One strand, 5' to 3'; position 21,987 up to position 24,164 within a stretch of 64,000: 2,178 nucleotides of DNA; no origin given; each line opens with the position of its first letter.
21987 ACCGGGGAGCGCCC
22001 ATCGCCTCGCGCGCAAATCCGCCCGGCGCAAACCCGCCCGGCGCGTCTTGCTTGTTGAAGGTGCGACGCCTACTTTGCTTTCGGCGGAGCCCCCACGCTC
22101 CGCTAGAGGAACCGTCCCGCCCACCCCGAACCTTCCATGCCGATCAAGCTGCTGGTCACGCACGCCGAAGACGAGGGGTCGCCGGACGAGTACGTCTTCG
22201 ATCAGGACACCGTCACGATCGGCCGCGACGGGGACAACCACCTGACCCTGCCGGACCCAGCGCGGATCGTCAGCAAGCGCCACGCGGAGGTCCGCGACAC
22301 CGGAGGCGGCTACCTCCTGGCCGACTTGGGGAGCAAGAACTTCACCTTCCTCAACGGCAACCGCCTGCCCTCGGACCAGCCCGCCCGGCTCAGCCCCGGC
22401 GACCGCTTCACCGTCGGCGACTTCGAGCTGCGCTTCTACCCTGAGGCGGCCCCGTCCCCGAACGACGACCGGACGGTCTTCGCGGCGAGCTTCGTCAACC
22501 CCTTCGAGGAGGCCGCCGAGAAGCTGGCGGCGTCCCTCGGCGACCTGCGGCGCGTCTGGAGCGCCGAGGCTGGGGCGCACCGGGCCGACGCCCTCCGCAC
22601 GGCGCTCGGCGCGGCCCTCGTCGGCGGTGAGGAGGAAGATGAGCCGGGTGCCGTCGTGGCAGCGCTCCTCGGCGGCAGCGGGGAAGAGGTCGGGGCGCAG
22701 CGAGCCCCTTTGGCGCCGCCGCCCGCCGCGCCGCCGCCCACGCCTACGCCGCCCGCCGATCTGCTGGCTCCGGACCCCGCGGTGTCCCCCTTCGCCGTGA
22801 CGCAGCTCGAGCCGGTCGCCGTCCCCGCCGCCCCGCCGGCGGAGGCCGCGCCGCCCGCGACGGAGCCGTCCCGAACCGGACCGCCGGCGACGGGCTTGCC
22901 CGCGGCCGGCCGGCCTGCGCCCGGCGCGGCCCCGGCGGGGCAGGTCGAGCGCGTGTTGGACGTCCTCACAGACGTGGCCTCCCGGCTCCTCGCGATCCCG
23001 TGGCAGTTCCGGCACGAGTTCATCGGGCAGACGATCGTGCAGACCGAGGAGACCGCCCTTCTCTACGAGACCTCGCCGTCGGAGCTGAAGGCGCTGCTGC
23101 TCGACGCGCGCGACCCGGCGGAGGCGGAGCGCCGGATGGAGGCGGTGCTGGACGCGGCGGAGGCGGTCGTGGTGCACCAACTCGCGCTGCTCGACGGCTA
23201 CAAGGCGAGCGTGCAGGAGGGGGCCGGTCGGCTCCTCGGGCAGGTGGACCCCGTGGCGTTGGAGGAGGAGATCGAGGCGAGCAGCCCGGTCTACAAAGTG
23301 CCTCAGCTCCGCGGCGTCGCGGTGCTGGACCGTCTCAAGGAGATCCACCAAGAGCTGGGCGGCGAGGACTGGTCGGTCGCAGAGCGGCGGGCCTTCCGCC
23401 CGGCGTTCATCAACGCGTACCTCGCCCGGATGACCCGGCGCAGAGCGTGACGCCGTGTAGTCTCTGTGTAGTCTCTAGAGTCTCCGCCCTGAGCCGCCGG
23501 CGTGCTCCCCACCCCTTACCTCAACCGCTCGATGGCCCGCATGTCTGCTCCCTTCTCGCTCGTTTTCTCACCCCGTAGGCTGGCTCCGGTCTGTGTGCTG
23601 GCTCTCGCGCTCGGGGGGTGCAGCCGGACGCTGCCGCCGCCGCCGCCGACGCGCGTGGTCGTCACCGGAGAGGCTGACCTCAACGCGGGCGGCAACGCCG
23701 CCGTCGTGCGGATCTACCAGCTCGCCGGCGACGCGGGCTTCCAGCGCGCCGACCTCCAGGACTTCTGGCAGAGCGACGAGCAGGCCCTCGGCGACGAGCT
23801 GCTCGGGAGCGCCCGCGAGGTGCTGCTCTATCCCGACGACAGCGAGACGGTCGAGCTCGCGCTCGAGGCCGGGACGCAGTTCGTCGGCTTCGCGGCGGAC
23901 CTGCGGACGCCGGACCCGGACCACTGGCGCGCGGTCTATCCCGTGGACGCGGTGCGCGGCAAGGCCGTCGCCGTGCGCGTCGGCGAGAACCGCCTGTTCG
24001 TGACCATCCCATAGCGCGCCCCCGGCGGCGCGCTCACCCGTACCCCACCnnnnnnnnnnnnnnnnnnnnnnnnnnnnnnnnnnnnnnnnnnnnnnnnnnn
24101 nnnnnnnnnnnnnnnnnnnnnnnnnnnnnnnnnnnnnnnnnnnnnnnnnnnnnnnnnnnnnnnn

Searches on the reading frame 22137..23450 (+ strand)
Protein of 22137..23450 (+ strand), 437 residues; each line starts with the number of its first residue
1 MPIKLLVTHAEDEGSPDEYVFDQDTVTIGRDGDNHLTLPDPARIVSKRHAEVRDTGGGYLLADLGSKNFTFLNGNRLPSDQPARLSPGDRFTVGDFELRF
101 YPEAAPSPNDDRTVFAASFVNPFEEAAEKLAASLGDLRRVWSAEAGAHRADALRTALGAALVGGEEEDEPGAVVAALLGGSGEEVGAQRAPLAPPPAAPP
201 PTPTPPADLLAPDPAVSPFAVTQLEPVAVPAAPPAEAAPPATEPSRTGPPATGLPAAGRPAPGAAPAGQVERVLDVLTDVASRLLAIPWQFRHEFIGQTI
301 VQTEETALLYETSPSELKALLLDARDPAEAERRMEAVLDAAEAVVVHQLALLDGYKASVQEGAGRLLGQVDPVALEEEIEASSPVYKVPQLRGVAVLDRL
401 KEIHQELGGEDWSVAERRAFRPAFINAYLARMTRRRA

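Call 6: search_protein_families(library=pfam, proteins=[window:22137-23450:+], max_evalue=0.001)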
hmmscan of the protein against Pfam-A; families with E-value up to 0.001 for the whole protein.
window:22137-23450:+ (437 aa): 3 families
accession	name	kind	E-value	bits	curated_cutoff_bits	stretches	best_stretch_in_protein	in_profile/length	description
PF00498.31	FHA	-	6.1e-18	65.5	20.7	1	26-94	1-67/67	FHA domain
PF16697.10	Yop-YscD_cpl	-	3.4e-10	40.5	33.2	1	19-103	12-93/94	Inner membrane component of T3SS, cytoplasmic domain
PF20232.3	T6SS_FHA_C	-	6e-06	26.6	23.7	1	290-428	42-177/180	C-terminal domain of Type VI secretion system FHA protein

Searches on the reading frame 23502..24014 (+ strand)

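Call 6: search_protein_families(library=pfam, proteins=[window:23502-24014:+], max_evalue=0.001)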
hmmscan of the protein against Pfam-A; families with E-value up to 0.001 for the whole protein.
window:23502-24014:+ (170 aa): 1 family
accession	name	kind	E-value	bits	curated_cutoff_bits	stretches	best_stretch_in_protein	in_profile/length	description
PF12790.13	T6SS-SciN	-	1.7e-20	73.4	27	1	51-163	4-120/120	Type VI secretion lipoprotein, VasD, EvfM, TssJ, VC_A0113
